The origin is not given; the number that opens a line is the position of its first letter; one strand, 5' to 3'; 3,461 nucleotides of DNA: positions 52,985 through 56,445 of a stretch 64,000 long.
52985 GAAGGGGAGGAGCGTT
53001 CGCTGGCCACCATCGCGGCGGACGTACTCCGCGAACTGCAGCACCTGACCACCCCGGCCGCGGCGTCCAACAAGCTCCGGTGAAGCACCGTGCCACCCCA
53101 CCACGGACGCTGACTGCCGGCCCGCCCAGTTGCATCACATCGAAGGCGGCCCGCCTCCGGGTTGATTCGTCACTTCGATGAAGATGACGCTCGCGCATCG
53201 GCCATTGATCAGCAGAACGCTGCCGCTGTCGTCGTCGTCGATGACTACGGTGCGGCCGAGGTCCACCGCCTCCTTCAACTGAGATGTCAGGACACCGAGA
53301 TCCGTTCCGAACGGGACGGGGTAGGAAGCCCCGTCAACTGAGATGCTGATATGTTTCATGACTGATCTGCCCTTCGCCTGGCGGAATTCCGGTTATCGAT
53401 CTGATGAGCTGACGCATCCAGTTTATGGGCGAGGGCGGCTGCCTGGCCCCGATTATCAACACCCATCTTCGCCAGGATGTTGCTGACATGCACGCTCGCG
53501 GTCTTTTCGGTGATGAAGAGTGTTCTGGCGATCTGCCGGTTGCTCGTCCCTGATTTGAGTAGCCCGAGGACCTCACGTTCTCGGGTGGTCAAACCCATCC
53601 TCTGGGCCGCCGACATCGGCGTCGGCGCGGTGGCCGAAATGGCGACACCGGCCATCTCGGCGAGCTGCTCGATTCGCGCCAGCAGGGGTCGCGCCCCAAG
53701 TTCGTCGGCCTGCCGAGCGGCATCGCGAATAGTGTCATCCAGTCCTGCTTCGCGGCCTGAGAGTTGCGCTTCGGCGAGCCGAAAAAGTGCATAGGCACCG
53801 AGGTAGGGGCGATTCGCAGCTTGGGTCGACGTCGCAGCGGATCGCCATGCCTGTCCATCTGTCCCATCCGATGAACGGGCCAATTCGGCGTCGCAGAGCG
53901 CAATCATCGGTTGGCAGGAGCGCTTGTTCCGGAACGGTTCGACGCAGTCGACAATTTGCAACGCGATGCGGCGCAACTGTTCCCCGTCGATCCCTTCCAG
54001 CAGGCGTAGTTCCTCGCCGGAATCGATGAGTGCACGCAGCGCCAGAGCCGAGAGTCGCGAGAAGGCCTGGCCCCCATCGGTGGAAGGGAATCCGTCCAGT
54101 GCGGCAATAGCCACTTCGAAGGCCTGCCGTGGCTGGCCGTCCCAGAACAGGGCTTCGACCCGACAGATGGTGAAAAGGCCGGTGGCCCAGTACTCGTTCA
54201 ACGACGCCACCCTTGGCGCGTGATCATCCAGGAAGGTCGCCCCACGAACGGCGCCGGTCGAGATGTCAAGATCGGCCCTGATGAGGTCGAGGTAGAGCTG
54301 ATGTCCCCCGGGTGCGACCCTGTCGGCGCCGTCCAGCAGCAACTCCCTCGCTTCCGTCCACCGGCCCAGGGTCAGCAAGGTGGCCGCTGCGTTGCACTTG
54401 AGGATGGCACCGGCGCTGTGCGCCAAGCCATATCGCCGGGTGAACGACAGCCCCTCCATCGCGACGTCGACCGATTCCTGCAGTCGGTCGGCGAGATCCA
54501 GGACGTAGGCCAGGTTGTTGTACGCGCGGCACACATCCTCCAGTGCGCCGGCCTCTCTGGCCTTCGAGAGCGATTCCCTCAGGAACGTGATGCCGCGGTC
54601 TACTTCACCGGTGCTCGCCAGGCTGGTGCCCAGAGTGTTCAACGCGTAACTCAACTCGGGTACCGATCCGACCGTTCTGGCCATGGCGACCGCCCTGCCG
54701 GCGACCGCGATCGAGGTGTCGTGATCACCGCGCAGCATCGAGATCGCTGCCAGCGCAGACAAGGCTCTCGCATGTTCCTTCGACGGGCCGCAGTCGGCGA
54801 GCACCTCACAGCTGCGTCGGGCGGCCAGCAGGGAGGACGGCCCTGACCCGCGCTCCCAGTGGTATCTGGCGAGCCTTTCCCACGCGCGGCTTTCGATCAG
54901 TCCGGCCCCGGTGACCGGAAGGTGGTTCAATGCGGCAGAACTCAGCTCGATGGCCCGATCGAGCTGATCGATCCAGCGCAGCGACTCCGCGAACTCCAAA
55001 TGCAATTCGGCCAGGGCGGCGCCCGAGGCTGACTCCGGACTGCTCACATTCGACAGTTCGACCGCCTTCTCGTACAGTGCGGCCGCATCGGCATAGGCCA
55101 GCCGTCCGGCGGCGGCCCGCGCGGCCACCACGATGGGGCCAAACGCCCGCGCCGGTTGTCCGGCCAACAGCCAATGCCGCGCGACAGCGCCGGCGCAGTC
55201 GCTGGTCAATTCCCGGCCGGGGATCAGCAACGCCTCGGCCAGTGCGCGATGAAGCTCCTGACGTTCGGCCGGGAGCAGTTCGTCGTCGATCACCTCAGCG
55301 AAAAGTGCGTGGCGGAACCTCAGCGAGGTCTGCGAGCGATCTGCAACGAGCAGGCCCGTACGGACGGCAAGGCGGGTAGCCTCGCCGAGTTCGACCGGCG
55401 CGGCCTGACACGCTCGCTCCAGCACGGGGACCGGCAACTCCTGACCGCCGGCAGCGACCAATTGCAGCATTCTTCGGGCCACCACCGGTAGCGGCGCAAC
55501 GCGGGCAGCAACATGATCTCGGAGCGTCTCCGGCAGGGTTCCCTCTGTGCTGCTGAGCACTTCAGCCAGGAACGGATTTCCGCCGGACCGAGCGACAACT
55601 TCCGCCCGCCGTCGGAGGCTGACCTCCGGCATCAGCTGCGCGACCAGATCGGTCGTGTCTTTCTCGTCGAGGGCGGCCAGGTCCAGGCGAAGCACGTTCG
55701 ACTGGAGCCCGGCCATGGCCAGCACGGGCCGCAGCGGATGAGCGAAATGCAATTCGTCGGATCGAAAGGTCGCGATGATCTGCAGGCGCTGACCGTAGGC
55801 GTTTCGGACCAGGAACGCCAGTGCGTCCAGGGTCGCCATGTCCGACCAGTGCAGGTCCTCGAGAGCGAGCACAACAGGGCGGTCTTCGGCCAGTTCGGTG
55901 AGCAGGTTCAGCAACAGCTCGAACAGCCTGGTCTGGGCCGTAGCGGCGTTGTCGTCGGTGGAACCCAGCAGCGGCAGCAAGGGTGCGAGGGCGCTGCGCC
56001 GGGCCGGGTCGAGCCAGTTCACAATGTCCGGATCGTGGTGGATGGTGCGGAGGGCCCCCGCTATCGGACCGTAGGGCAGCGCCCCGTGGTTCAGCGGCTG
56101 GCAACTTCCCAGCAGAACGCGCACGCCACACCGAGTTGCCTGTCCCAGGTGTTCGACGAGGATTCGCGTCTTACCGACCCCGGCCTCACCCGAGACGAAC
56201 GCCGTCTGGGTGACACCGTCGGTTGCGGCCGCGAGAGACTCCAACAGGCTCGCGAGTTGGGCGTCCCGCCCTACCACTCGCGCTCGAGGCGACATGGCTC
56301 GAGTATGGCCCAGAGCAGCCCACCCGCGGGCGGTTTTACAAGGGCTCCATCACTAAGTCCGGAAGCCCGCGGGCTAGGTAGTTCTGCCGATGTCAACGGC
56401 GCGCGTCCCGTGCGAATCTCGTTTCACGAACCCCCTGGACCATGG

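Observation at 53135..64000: Compact class IV (LanL-type) lanthipeptide gene cluster at the window edge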

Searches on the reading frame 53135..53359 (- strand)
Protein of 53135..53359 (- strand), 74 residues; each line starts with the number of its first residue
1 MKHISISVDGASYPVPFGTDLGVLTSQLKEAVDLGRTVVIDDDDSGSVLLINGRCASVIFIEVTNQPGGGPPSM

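Call 13: search_protein_families(library=pfam, proteins=[window:53135-53359:-], max_evalue=0.01)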
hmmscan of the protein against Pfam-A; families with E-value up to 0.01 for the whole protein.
window:53135-53359:- (74 aa): 0 families

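Call 14: search_protein_families(library=ncbifam, proteins=[window:53135-53359:-], max_evalue=0.01)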
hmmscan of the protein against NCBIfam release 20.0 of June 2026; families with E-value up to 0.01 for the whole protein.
window:53135-53359:- (74 aa): 0 families

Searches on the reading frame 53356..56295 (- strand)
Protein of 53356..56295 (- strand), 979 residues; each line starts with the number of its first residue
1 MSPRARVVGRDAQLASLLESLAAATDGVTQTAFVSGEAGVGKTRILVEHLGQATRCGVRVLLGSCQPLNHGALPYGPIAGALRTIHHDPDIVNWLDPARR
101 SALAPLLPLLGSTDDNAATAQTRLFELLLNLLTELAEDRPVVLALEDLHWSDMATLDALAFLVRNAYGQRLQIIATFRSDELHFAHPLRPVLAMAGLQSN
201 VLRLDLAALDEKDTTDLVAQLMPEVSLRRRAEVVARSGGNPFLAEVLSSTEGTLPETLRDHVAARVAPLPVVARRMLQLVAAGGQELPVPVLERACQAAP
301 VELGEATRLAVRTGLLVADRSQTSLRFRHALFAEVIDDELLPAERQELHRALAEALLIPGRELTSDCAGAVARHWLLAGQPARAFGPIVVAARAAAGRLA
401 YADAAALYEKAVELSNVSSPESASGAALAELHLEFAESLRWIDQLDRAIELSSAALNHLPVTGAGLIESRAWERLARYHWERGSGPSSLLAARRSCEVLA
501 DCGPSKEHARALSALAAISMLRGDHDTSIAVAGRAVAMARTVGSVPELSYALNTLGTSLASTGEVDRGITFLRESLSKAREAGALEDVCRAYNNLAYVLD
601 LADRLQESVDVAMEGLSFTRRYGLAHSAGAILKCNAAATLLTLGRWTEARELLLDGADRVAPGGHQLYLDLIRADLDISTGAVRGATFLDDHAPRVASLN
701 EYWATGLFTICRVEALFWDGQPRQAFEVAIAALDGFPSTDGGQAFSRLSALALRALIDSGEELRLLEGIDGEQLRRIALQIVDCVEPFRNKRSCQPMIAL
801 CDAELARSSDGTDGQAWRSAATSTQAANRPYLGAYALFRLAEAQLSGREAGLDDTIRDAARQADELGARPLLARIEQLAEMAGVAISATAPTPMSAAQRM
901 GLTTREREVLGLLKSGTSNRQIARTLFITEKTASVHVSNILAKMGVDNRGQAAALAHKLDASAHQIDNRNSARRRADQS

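Call 13: search_protein_families(library=pfam, proteins=[window:53356-56295:-], max_evalue=0.01)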
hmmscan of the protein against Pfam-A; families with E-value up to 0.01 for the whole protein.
window:53356-56295:- (979 aa): 4 families
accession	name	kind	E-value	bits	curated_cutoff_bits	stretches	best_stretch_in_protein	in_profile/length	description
PF13191.12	AAA_16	-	2.2e-24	87.3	32.6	1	6-166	1-159/167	AAA ATPase domain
PF00196.25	GerE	-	3.5e-18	65.4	23.5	1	901-956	2-57/57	Bacterial regulatory proteins, luxR family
PF13424.12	TPR_12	-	9.2e-09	35.8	30.1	3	551-617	5-73/77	Tetratricopeptide repeat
PF13374.12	TPR_10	-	2.1e-05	24.8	27.5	0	590-621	3-34/42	Tetratricopeptide repeat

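Call 14: search_protein_families(library=ncbifam, proteins=[window:53356-56295:-], max_evalue=0.01)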
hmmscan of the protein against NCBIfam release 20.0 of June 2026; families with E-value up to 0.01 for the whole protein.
window:53356-56295:- (979 aa): 20 families
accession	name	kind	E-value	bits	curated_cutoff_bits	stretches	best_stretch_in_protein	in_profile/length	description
TIGR03903.1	TOMM_kin_cyc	equivalog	4.1e-31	107.7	705.75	1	6-412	482-917/1267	TOMM system kinase/cyclase fusion protein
NF047785.1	respo_reg_MadR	equivalog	1.8e-14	53.6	300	1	896-959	143-206/209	MadR family response regulator transcription factor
NF007505.1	PRK10100.1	equivalog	3.1e-14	53.2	250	1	892-957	135-200/204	biofilm master transcriptional regulator CsgD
NF003420.0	PRK04841.1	equivalog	2.8e-12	45.5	537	1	899-959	836-896/903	HTH-type transcriptional regulator MalT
NF007935.0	PRK10651.1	equivalog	3.9e-12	45.8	250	1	889-958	143-212/216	two-component system response regulator NarL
TIGR03020.2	EpsA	equivalog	1.3e-09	38.1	170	1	893-956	181-245/247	XrtB/PEP-CTERM-associated transcriptional regulator EpsA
NF007708.0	PRK10403.1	equivalog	3.2e-09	36.6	343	1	902-955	154-207/215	nitrate/nitrite response regulator protein NarP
NF011896.0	PRK15369.1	equivalog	1.6e-08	34.4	242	1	895-959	143-207/211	two component system response regulator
NF052366.1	photon_PedR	equivalog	2.5e-08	34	120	1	902-950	3-51/74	photosynthetic electron transport-dependent transcriptional regulator PedR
NF052445.1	RespRegMctR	equivalog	2.8e-08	33.4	300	1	896-948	139-191/205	two-component system response regulator MctR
NF007403.0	PRK09935.1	equivalog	1.6e-07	31.1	271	1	892-948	140-196/210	fimbria biosynthesis transcriptional regulator FimZ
NF041830.1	RR_TF_ErdR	exception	8.9e-07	28.8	390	1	895-961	144-210/213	response regulator transcription factor ErdR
NF006900.1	PRK09390.1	equivalog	1.8e-06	27.7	255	1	897-949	137-190/203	response regulator FixJ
TIGR03541.1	reg_near_HchA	equivalog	5.4e-06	26.1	215.6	1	875-956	146-226/232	PA1136 family autoinducer-binding transcriptional regulator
NF007685.0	PRK10360.1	equivalog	5.9e-06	26.2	258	1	885-951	121-187/196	response regulator transcription factor UhpA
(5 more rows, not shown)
